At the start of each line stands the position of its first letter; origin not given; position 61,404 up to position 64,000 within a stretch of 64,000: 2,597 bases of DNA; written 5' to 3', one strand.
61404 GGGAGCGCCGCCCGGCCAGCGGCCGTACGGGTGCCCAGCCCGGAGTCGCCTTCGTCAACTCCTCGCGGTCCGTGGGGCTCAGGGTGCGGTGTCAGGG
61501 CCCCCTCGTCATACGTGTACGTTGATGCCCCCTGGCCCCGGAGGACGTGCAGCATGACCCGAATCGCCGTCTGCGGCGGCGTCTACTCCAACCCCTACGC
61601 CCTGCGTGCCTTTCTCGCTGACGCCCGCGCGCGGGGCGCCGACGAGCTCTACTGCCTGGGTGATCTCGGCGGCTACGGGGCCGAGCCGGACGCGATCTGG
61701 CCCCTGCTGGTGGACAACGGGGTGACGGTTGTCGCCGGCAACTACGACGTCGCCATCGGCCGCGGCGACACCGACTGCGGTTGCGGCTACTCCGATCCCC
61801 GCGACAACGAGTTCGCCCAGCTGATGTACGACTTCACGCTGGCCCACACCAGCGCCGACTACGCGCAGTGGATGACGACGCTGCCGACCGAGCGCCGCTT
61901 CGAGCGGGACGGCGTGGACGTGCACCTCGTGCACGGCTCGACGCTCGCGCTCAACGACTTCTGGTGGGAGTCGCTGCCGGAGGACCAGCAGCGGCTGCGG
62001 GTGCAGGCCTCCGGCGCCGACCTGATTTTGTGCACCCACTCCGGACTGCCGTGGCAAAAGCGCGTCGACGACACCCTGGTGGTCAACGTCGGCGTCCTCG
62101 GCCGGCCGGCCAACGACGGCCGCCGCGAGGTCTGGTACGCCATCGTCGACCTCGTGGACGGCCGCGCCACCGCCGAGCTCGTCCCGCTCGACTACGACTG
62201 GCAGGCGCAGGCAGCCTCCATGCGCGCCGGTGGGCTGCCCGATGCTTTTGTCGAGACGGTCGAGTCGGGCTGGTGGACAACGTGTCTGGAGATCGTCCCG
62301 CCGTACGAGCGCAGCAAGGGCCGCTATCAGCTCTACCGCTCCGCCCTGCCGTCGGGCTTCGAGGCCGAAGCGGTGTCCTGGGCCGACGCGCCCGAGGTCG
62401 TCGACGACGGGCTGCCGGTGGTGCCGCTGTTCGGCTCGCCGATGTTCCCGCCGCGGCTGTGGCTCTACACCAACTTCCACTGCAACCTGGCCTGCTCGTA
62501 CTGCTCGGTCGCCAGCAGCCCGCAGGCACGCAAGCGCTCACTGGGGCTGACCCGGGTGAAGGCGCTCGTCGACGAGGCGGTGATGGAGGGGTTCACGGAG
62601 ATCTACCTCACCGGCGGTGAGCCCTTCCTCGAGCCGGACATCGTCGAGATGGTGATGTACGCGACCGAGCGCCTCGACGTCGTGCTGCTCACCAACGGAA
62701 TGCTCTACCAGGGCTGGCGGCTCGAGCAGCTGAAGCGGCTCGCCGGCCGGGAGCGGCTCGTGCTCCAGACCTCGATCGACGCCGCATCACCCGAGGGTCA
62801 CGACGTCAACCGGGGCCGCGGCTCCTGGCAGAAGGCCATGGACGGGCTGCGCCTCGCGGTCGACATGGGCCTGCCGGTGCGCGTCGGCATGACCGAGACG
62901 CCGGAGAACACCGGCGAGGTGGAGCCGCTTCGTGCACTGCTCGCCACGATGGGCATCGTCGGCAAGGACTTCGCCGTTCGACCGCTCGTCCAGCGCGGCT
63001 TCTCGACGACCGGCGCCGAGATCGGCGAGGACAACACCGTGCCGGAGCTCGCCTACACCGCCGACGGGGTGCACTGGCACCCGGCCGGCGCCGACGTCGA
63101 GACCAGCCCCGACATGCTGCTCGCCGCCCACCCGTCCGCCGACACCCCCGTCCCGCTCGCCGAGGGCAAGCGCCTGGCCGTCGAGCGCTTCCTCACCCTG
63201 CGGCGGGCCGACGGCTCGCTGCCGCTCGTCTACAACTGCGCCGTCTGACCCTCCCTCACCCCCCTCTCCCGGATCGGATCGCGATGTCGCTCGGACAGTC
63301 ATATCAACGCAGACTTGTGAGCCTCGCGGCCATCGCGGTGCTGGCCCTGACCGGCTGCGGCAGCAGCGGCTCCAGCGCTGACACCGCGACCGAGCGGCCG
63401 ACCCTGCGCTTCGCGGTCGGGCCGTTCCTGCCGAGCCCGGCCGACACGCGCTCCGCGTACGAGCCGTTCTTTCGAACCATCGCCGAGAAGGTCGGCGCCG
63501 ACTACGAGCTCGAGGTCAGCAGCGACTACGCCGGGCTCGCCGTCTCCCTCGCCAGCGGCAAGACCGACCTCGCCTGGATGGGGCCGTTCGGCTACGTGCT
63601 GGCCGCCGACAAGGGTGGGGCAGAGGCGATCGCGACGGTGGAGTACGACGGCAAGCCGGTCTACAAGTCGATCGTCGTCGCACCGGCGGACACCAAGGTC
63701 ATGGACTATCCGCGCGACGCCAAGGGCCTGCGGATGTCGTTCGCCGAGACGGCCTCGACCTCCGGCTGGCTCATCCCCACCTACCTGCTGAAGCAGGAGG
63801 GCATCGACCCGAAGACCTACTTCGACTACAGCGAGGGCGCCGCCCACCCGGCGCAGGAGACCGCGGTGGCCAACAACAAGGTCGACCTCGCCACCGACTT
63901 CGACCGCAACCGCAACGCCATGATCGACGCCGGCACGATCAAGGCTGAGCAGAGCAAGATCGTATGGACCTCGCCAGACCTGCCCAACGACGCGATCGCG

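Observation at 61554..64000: Single ORF fusing a ligand-substituted metallophosphoesterase domain to a radical-SAM domain, directly upstream of a PhnD-type binding protein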

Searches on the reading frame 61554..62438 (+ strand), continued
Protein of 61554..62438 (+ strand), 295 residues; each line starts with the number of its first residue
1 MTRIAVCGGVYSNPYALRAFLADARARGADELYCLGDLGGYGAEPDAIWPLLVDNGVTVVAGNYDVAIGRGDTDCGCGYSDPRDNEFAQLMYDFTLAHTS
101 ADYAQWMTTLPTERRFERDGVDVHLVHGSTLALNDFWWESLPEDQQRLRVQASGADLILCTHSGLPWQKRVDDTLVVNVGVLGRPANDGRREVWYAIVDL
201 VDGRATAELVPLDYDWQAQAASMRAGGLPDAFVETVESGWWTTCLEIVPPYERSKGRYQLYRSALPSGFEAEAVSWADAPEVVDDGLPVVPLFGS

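Call 75: search_protein_families(library=ncbifam, proteins=[L153:4902-6710:+, L174:4167-5939:+, L119:7998-9851:+, L162:1579-3465:+, L153:7141-7797:+, L162:3558-4991:+, L174:732-2168:+, L153:2183-2893:-, L153:1503-2240:-], max_evalue=1e-12)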
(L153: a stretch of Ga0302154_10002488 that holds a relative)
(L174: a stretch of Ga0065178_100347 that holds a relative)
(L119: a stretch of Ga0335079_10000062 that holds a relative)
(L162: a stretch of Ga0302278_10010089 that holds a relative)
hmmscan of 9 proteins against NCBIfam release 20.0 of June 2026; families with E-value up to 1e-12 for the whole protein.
L153:4902-6710:+ (603 aa): 2 families
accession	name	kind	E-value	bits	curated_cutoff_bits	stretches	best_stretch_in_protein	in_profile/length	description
NF049973.1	radical_Rv1681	equivalog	9.4e-25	87.2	380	1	323-482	73-225/326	Rv1681 family radical SAM protein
TIGR04167.1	rSAM_SeCys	equivalog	4.5e-16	58.9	300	1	319-469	5-149/303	arsenosugar biosynthesis radical SAM (seleno)protein ArsS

L174:4167-5939:+ (591 aa): 2 families
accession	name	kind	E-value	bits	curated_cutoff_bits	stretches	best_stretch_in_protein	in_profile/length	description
NF049973.1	radical_Rv1681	equivalog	1.6e-27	96.3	380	1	310-486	73-240/326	Rv1681 family radical SAM protein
TIGR04167.1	rSAM_SeCys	equivalog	2e-16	60.1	300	1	304-456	3-149/303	arsenosugar biosynthesis radical SAM (seleno)protein ArsS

L119:7998-9851:+ (618 aa): 2 families
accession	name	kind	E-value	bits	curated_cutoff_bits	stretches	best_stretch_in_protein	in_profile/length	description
NF049973.1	radical_Rv1681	equivalog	4.3e-25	88.3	380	1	338-514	73-240/326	Rv1681 family radical SAM protein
TIGR04167.1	rSAM_SeCys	equivalog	2.8e-16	59.6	300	1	334-484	5-149/303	arsenosugar biosynthesis radical SAM (seleno)protein ArsS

L162:1579-3465:+ (629 aa): 2 families
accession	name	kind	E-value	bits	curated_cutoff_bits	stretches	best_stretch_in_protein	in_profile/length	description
NF049973.1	radical_Rv1681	equivalog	5.5e-24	84.7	380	1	334-510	72-239/326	Rv1681 family radical SAM protein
TIGR04167.1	rSAM_SeCys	equivalog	1.3e-15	57.4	300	1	330-482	4-150/303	arsenosugar biosynthesis radical SAM (seleno)protein ArsS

L153:7141-7797:+ (219 aa): 6 families
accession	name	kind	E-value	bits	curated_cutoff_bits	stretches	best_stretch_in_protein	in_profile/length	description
NF043040.1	corrin_prot_MT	hypoth_equivalog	4.6e-24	85.1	180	1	23-163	23-172/216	corrinoid protein-associated methyltransferase CpaM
NF045882.1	PLipidMtase_Leg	equivalog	2.8e-17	63.2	390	1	38-143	42-147/207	phospholipid N-methyltransferase PmtA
TIGR01934.1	MenG_MenH_UbiE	subfamily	1.2e-14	54.1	158.35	1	39-150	40-152/223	ubiquinone/menaquinone biosynthesis methyltransferase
NF001241.0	PRK00216.1-2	equivalog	2.7e-14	53.4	327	1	36-148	49-156/231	demethylmenaquinone methyltransferase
NF001244.0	PRK00216.1-5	equivalog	1.2e-13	50.9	216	1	40-154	50-168/236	bifunctional demethylmenaquinone methyltransferase/2-methoxy-6-polyprenyl-1,4-benzoquinol methylase UbiE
NF045667.1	MTase_DVU1556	equivalog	5.5e-13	48.9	155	1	40-139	24-119/213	DVU_1556 family methyltransferase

L162:3558-4991:+ (478 aa): 33 families (the best 25 are shown)
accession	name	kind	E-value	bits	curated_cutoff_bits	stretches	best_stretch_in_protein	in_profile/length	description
NF004991.0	PRK06370.1-3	subfamily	6.4e-144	480.3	620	1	2-477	26-508/509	FAD-containing oxidoreductase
TIGR01350.1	lipoamide_DH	equivalog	8.9e-108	360.9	408.8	1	10-455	1-453/461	dihydrolipoyl dehydrogenase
TIGR02053.1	MerA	equivalog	2.5e-107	359.7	454.45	1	11-453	1-450/465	mercury(II) reductase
NF004943.0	PRK06292.2-1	equivalog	5.7e-83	279.2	432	1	10-448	3-447/456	dihydrolipoyl dehydrogenase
NF004992.0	PRK06370.1-4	equivalog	1.5e-82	277.5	629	1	10-455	4-454/459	FAD-containing oxidoreductase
NF004947.0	PRK06292.2-5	equivalog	2.3e-82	277.4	592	1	10-448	3-450/474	dihydrolipoyl dehydrogenase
NF004776.0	PRK06116.1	equivalog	2.5e-80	270.7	480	1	8-439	2-436/450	glutathione-disulfide reductase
NF004946.0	PRK06292.2-4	subfamily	1.9e-78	264.3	634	1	10-450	3-464/487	dihydrolipoyl dehydrogenase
NF003585.0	PRK05249.1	equivalog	1.2e-75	254.9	465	1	7-453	3-454/464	Si-specific NAD(P)(+) transhydrogenase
NF005884.0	PRK07846.1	equivalog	7.8e-75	252.2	501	1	10-436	3-430/454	mycothione reductase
NF010311.1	PRK13748.1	subfamily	3.8e-74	250.5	600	1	10-457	97-549/560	mercury(II) reductase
NF005883.0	PRK07845.1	equivalog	1.1e-71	242.3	479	1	12-447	4-450/466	NAD(P)H-quinone dehydrogenase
NF004939.0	PRK06292.1-1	equivalog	8.9e-69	232.4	435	1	10-438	5-440/476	dihydrolipoyl dehydrogenase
TIGR01424.1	gluta_reduc_2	equivalog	1.4e-67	228.2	606.05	1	9-438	1-431/446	glutathione-disulfide reductase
NF004990.0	PRK06370.1-1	equivalog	1.7e-66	224.8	842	1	11-447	5-446/459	FAD-containing oxidoreductase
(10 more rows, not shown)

L174:732-2168:+ (479 aa): 32 families (the best 25 are shown)
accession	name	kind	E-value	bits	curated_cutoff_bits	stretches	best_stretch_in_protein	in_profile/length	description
TIGR02053.1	MerA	equivalog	4.7e-162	540.2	454.45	1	16-479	1-465/465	mercury(II) reductase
NF010311.1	PRK13748.1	subfamily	2.9e-139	465.5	600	1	11-479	93-560/560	mercury(II) reductase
TIGR01350.1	lipoamide_DH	equivalog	1.2e-109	367.1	408.8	1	16-469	2-456/461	dihydrolipoyl dehydrogenase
NF004991.0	PRK06370.1-3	subfamily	9e-104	347.8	620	1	6-471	29-491/509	FAD-containing oxidoreductase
NF004992.0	PRK06370.1-4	equivalog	5.5e-89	298.7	629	1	15-449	4-437/459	FAD-containing oxidoreductase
NF004776.0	PRK06116.1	equivalog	9.2e-87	291.9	480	1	15-450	4-436/450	glutathione-disulfide reductase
NF004946.0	PRK06292.2-4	subfamily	1.6e-86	291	634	1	15-453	3-456/487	dihydrolipoyl dehydrogenase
NF005884.0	PRK07846.1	equivalog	4.7e-83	279.3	501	1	15-449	3-432/454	mycothione reductase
NF004947.0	PRK06292.2-5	equivalog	5.3e-83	279.5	592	1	15-433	3-423/474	dihydrolipoyl dehydrogenase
TIGR01424.1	gluta_reduc_2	equivalog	1.2e-80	271.3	606.05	1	16-450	3-432/446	glutathione-disulfide reductase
NF004943.0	PRK06292.2-1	equivalog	1e-77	261.9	432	1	15-467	3-455/456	dihydrolipoyl dehydrogenase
TIGR03452.1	mycothione_red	equivalog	1.3e-77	261.6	635.65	1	15-449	2-433/452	mycothione reductase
NF040477.1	chlor_oxi_RclA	equivalog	1.2e-76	258.2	740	1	15-460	3-433/441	reactive chlorine resistance oxidoreductase RclA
NF041853.1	hythiocyan_redase_MerA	equivalog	4e-73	246.7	650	1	15-460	3-434/440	hypothiocyanous acid reductase MerA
NF003585.0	PRK05249.1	equivalog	6e-72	242.7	465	1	13-465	4-455/464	Si-specific NAD(P)(+) transhydrogenase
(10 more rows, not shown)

L153:2183-2893:- (236 aa): 1 family
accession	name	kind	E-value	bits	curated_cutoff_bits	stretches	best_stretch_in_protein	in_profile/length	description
TIGR04283.1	glyco_like_mftF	equivalog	9.9e-60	201.9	182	1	21-235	1-221/221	TIGR04283 family arsenosugar biosynthesis glycosyltransferase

L153:1503-2240:- (245 aa): 1 family
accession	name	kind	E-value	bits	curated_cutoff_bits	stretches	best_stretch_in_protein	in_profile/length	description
TIGR04282.1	glyco_like_cofC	hypoth_equivalog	2.3e-42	144.9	134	1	23-203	1-189/189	TIGR04282 family arsenosugar biosynthesis glycosyltransferase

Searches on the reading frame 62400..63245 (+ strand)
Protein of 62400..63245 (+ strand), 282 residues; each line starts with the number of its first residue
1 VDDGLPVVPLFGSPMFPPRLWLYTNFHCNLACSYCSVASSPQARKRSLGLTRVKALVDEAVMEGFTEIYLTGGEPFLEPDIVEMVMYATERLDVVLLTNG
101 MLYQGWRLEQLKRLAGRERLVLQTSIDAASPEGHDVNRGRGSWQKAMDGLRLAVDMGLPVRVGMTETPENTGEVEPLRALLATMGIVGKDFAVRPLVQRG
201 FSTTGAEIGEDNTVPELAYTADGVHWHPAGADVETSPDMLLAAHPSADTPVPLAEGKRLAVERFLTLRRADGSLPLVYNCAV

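Call 23: search_solved_structures(query=window:62400-63245:+, max_evalue=0.001, show_alignments=1)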
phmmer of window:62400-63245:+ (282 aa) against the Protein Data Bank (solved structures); distinct sequences matched with E-value up to 0.001: 10.
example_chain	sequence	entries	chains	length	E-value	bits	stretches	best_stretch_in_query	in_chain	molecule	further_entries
7vob_C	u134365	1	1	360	2e-13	53.5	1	27-190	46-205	Cytosylglucuronate decarboxylase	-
7voc_C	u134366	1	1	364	2.1e-13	53.4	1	27-190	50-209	Cytosylglucuronate decarboxylase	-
6efn_A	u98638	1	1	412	6.7e-12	48.5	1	22-185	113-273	Sporulation killing factor maturation protein SkfB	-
8wm2_A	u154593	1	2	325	9.6e-10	41.4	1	27-131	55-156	Fe-S radical SAM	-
6c8v_A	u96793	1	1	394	2.4e-06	30.2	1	23-173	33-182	Coenzyme PQQ synthesis protein E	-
7wzv_A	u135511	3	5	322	0.00021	23.9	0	17-103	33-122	4Fe-4S cluster-binding domain-containing protein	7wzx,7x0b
7n7i_A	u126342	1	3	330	0.00024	23.7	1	24-144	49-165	Viperin-like enzyme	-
9dgw_A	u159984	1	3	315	0.00025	23.7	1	24-144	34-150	Radical SAM core domain-containing protein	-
9dfw_A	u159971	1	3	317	0.00025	23.6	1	24-144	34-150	Radical SAM core domain-containing protein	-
6b4c_A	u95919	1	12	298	0.00025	23.6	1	25-144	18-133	Viperin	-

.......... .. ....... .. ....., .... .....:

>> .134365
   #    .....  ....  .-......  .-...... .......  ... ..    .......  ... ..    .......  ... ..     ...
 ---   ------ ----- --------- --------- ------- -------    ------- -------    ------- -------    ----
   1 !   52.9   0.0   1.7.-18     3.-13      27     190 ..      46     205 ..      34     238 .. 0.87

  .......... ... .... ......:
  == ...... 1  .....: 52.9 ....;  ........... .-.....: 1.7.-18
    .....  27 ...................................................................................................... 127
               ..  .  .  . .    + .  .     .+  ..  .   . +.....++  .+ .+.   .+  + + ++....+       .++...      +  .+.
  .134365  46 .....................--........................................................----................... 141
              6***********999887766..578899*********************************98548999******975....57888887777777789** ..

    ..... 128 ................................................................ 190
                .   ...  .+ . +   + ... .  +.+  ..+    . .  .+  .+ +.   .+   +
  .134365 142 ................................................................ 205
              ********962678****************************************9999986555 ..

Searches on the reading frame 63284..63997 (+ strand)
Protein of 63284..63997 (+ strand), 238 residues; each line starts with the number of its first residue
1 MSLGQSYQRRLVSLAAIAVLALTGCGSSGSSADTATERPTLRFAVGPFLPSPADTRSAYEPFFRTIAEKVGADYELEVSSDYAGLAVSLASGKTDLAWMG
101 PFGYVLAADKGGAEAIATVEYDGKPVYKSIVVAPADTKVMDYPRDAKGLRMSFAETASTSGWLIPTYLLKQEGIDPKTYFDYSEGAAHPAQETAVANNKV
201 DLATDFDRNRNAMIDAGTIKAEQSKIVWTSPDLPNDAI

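Call 3: search_protein_families(library=pfam, proteins=[window:63284-63997:+], max_evalue=0.1)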
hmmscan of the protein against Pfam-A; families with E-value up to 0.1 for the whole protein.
window:63284-63997:+ (238 aa): 1 family
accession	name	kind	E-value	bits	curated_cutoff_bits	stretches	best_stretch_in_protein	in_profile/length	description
PF12974.12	Phosphonate-bd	-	1.1e-44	153.1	27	1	51-238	8-195/242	ABC transporter, phosphonate, periplasmic substrate-binding protein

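Call 4: search_protein_families(library=ncbifam, proteins=[window:63284-63997:+], max_evalue=0.1)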
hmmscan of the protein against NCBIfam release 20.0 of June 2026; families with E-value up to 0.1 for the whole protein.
window:63284-63997:+ (238 aa): 5 families
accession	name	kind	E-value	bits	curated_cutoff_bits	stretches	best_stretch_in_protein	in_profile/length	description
TIGR01098.1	3A0109s03R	subfamily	1.1e-44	152.9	112.05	1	9-238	3-232/253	phosphate/phosphite/phosphonate ABC transporter substrate-binding protein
TIGR03431.1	PhnD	equivalog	1.7e-41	142.5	261.1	1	9-236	3-226/288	phosphonate ABC transporter substrate-binding protein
TIGR04553.1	ABC_peri_selen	hypoth_equivalog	2.1e-16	60.1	250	1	58-234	18-196/266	putative selenate ABC transporter substrate-binding protein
NF049985.1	SBP_like_Rv1680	exception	2.3e-07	30.7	400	1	74-177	32-134/268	Rv1680 family SBP-like protein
NF047847.2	SS_mature_LptM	equivalog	0.065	13.3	27.7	0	11-27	4-22/31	LPS translocon maturation chaperone LptM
